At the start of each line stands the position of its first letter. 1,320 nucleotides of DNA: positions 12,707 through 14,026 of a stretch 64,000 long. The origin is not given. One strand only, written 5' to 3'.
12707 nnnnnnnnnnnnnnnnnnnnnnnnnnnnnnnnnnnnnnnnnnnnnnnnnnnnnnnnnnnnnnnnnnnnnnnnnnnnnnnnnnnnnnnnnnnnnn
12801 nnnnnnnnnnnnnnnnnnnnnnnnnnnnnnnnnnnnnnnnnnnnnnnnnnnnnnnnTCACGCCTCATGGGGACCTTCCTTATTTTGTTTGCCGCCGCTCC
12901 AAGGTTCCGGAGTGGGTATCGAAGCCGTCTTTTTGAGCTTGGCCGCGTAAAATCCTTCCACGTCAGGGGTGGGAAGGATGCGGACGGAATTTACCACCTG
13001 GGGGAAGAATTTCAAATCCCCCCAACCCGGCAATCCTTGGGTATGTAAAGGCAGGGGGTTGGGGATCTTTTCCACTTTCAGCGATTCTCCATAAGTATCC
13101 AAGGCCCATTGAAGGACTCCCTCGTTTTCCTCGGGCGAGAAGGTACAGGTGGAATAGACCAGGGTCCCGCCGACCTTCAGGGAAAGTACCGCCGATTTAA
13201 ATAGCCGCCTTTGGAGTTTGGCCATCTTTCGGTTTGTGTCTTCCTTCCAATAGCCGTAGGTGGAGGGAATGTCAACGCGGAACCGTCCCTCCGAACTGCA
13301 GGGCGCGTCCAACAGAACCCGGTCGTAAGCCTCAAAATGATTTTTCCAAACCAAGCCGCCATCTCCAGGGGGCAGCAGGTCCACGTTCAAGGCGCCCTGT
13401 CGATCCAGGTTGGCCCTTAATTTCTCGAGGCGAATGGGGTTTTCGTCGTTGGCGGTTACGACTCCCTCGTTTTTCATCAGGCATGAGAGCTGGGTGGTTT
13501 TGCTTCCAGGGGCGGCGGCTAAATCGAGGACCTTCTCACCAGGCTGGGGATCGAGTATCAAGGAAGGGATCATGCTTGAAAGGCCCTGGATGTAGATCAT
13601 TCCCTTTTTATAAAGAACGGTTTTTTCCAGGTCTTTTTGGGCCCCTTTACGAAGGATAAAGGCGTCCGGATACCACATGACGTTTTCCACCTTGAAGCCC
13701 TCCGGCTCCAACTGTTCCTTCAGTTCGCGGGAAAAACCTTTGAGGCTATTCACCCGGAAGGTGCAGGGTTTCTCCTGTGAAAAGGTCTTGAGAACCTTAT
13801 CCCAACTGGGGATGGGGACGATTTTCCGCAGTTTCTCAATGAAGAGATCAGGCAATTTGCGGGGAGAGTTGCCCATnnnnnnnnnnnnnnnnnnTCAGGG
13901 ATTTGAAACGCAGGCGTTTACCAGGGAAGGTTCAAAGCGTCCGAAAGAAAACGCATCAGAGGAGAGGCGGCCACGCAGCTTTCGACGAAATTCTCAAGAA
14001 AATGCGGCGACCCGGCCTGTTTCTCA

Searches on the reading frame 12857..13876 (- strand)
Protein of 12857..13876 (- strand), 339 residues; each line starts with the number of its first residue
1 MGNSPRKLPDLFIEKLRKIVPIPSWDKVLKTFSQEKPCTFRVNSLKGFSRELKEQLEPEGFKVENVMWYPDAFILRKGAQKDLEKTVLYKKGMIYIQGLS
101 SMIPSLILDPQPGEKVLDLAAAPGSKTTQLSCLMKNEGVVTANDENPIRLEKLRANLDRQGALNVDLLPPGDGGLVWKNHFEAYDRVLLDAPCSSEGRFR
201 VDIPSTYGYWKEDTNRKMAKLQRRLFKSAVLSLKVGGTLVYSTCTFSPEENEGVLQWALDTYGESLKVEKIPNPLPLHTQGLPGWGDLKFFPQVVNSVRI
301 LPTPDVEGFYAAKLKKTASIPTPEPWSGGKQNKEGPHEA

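Call 54: search_protein_families(library=pfam, proteins=[window:12857-13876:-], max_evalue=0.00001)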
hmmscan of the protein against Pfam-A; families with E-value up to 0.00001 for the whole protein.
window:12857-13876:- (339 aa): 3 families
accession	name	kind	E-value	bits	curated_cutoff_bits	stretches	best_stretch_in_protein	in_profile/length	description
PF01189.24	Methyltr_RsmB-F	-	1.4e-40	139.6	27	1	106-315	2-199/199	16S rRNA methyltransferase RsmB/F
PF17125.10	Methyltr_RsmF_N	-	1.6e-12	48.1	34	1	8-97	1-84/86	N-terminal domain of 16S rRNA methyltransferase RsmF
PF22458.1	RsmF-B_ferredox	-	1.5e-09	38.3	27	1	9-78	2-70/74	Methyltr_RsmF/B-like, ferredoxin-like domain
